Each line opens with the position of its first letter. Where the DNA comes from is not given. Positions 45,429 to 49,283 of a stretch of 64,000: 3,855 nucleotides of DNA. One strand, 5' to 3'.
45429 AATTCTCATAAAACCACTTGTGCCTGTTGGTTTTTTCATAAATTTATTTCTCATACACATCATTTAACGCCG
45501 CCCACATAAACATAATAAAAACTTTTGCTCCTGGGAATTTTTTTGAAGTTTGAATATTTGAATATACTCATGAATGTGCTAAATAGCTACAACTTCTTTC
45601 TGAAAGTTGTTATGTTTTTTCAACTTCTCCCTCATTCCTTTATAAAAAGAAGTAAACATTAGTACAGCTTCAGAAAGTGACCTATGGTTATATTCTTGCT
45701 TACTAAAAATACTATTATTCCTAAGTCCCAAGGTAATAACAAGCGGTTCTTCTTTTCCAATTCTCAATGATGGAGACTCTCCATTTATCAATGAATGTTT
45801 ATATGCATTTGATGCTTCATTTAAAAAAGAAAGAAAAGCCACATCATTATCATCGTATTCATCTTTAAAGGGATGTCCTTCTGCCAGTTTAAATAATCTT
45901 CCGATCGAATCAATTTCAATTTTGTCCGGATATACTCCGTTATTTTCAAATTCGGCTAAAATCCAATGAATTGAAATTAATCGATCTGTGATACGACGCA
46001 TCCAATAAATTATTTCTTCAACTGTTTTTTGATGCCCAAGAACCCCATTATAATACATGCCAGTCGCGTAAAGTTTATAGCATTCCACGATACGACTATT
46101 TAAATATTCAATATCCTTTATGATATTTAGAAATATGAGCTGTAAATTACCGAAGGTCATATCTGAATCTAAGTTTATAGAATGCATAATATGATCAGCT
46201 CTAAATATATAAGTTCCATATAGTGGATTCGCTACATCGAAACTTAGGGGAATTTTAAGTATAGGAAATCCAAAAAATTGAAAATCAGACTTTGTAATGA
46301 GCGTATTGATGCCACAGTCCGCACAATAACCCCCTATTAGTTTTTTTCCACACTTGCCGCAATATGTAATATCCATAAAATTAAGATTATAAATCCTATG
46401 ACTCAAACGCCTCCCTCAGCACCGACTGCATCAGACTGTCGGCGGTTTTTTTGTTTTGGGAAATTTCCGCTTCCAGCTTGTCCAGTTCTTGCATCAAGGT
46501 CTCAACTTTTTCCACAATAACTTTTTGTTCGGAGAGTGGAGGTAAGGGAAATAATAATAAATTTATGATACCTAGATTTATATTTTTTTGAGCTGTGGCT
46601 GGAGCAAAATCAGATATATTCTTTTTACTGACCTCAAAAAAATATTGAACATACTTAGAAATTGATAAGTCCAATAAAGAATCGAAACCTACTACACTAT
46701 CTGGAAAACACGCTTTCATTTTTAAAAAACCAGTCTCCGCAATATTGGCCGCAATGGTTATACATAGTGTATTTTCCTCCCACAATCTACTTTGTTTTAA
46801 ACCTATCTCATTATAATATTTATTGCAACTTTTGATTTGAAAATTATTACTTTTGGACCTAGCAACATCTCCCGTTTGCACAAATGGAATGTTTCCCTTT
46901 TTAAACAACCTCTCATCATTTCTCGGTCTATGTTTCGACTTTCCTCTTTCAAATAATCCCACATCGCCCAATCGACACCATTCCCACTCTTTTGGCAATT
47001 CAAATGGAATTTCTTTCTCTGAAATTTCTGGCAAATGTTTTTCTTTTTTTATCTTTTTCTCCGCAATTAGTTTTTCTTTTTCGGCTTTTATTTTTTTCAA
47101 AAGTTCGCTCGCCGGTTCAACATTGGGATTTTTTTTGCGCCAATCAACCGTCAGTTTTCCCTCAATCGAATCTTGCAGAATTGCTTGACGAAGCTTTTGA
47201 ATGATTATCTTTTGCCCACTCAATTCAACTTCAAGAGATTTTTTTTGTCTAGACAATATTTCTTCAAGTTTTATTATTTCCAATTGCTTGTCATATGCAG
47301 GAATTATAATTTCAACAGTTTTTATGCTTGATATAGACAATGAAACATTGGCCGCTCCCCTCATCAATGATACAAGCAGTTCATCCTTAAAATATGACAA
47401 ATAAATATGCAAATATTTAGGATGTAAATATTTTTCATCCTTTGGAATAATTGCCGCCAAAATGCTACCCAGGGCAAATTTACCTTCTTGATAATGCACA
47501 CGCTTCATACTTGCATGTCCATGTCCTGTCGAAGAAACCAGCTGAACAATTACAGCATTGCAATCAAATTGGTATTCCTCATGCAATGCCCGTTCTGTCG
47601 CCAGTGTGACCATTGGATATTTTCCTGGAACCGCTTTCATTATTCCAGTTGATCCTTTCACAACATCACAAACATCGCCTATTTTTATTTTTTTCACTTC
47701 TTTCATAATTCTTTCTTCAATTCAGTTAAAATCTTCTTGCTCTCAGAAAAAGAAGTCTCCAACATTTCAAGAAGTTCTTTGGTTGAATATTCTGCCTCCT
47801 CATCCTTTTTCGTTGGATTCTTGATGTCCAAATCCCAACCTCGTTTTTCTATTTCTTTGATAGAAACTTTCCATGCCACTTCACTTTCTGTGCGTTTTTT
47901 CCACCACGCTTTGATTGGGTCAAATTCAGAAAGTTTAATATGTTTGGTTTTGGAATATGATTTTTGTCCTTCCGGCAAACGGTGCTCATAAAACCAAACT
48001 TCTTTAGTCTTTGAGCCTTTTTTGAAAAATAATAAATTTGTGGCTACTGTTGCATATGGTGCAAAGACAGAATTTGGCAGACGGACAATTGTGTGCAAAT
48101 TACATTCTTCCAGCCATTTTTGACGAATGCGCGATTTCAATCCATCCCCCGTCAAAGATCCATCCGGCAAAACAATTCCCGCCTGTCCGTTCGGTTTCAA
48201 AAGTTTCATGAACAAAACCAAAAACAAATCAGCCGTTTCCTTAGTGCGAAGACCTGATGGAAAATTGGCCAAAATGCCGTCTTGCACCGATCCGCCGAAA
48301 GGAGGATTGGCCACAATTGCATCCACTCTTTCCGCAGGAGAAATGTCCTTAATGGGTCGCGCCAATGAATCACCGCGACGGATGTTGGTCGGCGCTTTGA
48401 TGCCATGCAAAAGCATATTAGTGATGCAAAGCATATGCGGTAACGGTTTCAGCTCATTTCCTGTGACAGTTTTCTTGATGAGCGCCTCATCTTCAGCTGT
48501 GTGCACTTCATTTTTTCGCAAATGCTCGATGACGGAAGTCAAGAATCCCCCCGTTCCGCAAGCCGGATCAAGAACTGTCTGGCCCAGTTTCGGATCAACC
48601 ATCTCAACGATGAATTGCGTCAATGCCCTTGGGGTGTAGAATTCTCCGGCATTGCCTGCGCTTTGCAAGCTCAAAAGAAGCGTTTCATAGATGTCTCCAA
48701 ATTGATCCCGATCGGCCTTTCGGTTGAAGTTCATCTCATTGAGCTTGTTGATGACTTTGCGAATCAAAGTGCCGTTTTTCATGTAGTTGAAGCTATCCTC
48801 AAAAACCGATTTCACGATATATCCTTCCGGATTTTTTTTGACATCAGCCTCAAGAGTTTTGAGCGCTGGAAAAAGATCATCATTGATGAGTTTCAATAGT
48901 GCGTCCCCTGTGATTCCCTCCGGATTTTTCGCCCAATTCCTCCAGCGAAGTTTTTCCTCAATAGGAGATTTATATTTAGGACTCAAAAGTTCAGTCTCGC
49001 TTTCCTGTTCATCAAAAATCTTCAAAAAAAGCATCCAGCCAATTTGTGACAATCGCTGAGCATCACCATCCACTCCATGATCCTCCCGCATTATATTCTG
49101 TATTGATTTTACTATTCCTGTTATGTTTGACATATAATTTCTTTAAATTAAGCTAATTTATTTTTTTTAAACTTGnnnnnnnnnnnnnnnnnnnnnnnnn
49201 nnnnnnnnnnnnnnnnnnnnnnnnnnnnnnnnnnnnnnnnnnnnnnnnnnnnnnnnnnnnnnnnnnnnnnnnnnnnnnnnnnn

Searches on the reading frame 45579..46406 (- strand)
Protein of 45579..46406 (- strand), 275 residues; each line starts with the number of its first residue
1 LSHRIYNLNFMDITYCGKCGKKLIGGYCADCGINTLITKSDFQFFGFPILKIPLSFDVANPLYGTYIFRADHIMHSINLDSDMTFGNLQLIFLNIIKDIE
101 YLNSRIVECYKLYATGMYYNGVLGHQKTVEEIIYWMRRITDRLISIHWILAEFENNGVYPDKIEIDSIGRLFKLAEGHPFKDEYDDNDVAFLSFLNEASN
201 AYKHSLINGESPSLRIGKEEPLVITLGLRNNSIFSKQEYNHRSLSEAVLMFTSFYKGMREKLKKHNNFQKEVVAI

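Call 3: search_protein_families(library=pfam, proteins=[window:45579-46406:-], max_evalue=1)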
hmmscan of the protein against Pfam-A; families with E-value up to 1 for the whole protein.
window:45579-46406:- (275 aa): 3 families
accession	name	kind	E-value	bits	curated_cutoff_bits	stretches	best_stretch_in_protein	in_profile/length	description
PF12773.13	DZR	-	0.069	13.8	27.3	1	14-32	13-31/45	Double zinc ribbon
PF00130.28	C1_1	-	0.071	13.4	26.5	1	3-34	1-37/53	Phorbol esters/diacylglycerol binding domain (C1 domain)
PF06906.16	DUF1272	-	0.21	12.2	25.3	1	13-32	29-48/57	Protein of unknown function (DUF1272)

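Call 4: search_protein_families(library=padloc, proteins=[window:45579-46406:-], max_evalue=1)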
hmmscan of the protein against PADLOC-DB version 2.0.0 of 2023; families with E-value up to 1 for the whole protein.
window:45579-46406:- (275 aa): 0 families

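Call 66: search_protein_families(library=ncbifam, proteins=[window:45579-46406:-], max_evalue=0.01)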
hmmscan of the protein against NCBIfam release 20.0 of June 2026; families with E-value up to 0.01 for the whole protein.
window:45579-46406:- (275 aa): 0 families

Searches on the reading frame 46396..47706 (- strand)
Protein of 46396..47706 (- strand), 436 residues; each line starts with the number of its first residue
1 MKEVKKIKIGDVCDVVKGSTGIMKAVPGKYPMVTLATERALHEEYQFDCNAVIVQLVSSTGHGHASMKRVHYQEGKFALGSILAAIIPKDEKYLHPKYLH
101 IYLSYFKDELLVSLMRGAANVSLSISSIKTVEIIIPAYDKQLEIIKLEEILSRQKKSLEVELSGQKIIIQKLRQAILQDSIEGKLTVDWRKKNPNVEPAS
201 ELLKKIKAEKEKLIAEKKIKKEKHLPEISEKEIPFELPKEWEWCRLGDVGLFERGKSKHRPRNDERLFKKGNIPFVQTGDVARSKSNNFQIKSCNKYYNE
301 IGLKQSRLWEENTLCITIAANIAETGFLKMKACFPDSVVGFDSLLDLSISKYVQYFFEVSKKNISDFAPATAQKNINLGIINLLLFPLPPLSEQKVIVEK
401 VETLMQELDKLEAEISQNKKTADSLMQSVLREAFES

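Call 3: search_protein_families(library=pfam, proteins=[window:46396-47706:-], max_evalue=1)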
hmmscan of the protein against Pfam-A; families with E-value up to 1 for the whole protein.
window:46396-47706:- (436 aa): 3 families
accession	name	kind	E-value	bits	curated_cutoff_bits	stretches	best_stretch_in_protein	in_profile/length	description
PF01420.25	Methylase_S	-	6.7e-31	108.2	22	2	238-416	1-163/168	Type I restriction modification DNA specificity domain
PF18350.7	SH3_17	-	0.0081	16.5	27.7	1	12-33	13-34/53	Restriction endonuclease SH3 domain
PF21019.4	Spectrin_3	-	0.15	12.9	24.4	0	177-217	17-54/68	Spectrin-like repeat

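Call 4: search_protein_families(library=padloc, proteins=[window:46396-47706:-], max_evalue=1)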
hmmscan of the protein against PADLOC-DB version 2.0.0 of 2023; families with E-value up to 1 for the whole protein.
window:46396-47706:- (436 aa): 102 families (the best 25 are shown)
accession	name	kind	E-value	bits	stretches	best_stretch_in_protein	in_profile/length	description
PDLC03179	Specificity_I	-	4.9e-57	192.1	2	169-433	326-587/589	Type I specificity subunit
PDLC03076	Specificity_I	-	3.7e-52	176.1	2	170-435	4-263/488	Type I specificity subunit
PDLC03189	Specificity_I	-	3.1e-47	159.5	2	213-435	197-414/459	Type I specificity subunit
PDLC03122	Specificity_I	-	1.6e-44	150.4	2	252-435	204-383/387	Type I specificity subunit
PDLC03127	Specificity_I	-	9.7e-43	144.8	1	112-435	135-450/571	Type I specificity subunit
PDLC03133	Specificity_I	-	3.4e-39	133.1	2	244-400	9-161/417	Type I specificity subunit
PDLC03079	Specificity_I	-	5.2e-37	126.1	2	88-435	119-444/470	Type I specificity subunit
PDLC03169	Specificity_I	-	2.3e-36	124.1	2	236-434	5-203/461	Type I specificity subunit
PDLC03162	Specificity_I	-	6.7e-35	118.7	1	66-434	85-410/431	Type I specificity subunit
PDLC04137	mad5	-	9.5e-33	111.9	1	5-427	4-391/392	mads_5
PDLC03099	Specificity_I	-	8.7e-31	105.4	1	3-427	4-383/405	Type I specificity subunit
PDLC03196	Specificity_I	-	1.7e-30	103.9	1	162-430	12-284/792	Type I specificity subunit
PDLC03109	Specificity_I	-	1.4e-29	101.1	1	51-435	86-494/591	Type I specificity subunit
PDLC03090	Specificity_I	-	7.5e-28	95.9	2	236-434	232-427/434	Type I specificity subunit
PDLC03168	Specificity_I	-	3.4e-27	94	2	239-406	3-167/459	Type I specificity subunit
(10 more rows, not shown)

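Call 66: search_protein_families(library=ncbifam, proteins=[window:46396-47706:-], max_evalue=0.01)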
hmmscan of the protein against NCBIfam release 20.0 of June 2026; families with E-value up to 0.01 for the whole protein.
window:46396-47706:- (436 aa): 1 family
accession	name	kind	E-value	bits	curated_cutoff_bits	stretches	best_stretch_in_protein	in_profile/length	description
NF007278.0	PRK09737.1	equivalog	5.2e-26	91.4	662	2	237-433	6-203/461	type I restriction-modification system specificity subunit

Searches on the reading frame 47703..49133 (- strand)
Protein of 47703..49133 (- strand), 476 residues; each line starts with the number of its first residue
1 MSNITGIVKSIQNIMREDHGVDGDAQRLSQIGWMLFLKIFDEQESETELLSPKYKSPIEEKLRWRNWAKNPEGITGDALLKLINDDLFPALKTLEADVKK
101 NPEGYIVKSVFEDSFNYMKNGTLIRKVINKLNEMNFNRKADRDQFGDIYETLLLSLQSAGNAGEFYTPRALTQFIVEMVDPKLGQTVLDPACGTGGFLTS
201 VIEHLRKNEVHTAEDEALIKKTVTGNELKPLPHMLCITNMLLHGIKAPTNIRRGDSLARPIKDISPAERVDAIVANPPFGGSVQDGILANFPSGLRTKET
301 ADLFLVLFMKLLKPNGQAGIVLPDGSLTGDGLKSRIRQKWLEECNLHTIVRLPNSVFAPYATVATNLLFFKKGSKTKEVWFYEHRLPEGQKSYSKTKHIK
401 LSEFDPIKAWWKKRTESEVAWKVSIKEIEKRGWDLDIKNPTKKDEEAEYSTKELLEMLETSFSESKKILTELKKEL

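Call 3: search_protein_families(library=pfam, proteins=[window:47703-49133:-], max_evalue=1)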
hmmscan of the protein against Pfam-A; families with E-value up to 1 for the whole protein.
window:47703-49133:- (476 aa): 7 families
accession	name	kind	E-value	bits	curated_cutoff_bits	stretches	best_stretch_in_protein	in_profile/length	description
PF02384.22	N6_Mtase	-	2.9e-71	240.8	20.4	1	141-448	2-310/311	N-6 DNA Methylase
PF12161.14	HsdM_N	-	1.6e-11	45.4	24.5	1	7-131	4-135/135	HsdM N-terminal domain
PF07669.17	Eco57I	-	2.1e-07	31.7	25.3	1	266-357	71-171/171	Eco57I restriction-modification methylase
PF01170.24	UPF0020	-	4.6e-06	26.9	22.3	1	171-284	16-136/197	RMKL-like, methyltransferase domain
PF20473.4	MmeI_Mtase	-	0.00027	20.6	27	1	186-235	22-77/259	MmeI, DNA-methyltransferase domain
PF05175.20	MTS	-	0.0013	18.8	23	1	172-279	20-108/170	Methyltransferase small domain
PF01555.25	N6_N4_Mtase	-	0.064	13.6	26.7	1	118-197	112-195/221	DNA methylase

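Call 4: search_protein_families(library=padloc, proteins=[window:47703-49133:-], max_evalue=1)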
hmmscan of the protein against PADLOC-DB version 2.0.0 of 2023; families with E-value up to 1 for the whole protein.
window:47703-49133:- (476 aa): 61 families (the best 25 are shown)
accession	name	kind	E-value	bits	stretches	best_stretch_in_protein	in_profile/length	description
PDLC03025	MTase_I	-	2.3e-199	661.8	2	3-426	2-432/569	Type I methyltransferase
PDLC03021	MTase_I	-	7.9e-172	570.5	1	4-476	3-489/491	Type I methyltransferase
PDLC03026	MTase_I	-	1.6e-74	249.8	1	12-474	14-472/487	Type I methyltransferase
PDLC04134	mad2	-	1.5e-62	210.1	1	8-413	145-486/492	mads_2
PDLC03036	MTase_I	-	4.3e-49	165.5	2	119-384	168-443/635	Type I methyltransferase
PDLC03022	MTase_I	-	9.1e-36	121.5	1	119-439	140-472/857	Type I methyltransferase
PDLC03035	MTase_I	-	1.6e-30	104.3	1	109-376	121-391/653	Type I methyltransferase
PDLC03018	MTase_I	-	2.9e-28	96.7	2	7-228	173-373/749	Type I methyltransferase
PDLC03318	MTase_II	-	8e-28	95.2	2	30-208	228-389/723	Type II methyltransferase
PDLC03029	MTase_I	-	5.7e-26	89.2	1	111-360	122-390/661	Type I methyltransferase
PDLC03033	MTase_I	-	1e-24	85.4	1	119-475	154-534/541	Type I methyltransferase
PDLC03031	MTase_I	-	2.4e-24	83.6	1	125-358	143-390/834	Type I methyltransferase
PDLC03027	MTase_I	-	8.9e-23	78.7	1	126-443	117-439/810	Type I methyltransferase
PDLC03218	MTase_II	-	2.3e-22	77.3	1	145-372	248-481/532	Type II methyltransferase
PDLC03019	MTase_I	-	4.8e-22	76.1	1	139-377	144-378/932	Type I methyltransferase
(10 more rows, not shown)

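Call 66: search_protein_families(library=ncbifam, proteins=[window:47703-49133:-], max_evalue=0.01)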
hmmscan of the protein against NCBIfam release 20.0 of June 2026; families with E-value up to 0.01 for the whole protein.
window:47703-49133:- (476 aa): 6 families
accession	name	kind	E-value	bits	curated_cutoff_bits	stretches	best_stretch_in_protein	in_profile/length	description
NF047738.1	antiphage_MADS2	equivalog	7.4e-35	120.3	720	1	15-377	188-571/654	methylation-associated defense system DNA methyltransferase MAD2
TIGR00497.1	hsdM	equivalog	3.4e-24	85.4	242.75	1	125-448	158-493/515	type I restriction-modification system subunit M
TIGR02987.1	met_A_Alw26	exception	7.4e-09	34.9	353.5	1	162-280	3-123/523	Alw26I/Eco31I/Esp3I family type II restriction adenine-specific DNA-methyltransferase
NF033452.1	BREX_1_MTaseX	exception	1.2e-05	23.3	500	1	269-403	507-646/1210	BREX-1 system adenine-specific DNA-methyltransferase PglX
TIGR03534.1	RF_mod_PrmC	equivalog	3.2e-05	23.5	199.1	1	168-279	69-166/253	peptide chain release factor N(5)-glutamine methyltransferase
TIGR01177.1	TIGR01177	hypoth_equivalog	4e-05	23.1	316.55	1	171-198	170-197/330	TIGR01177 family methyltransferase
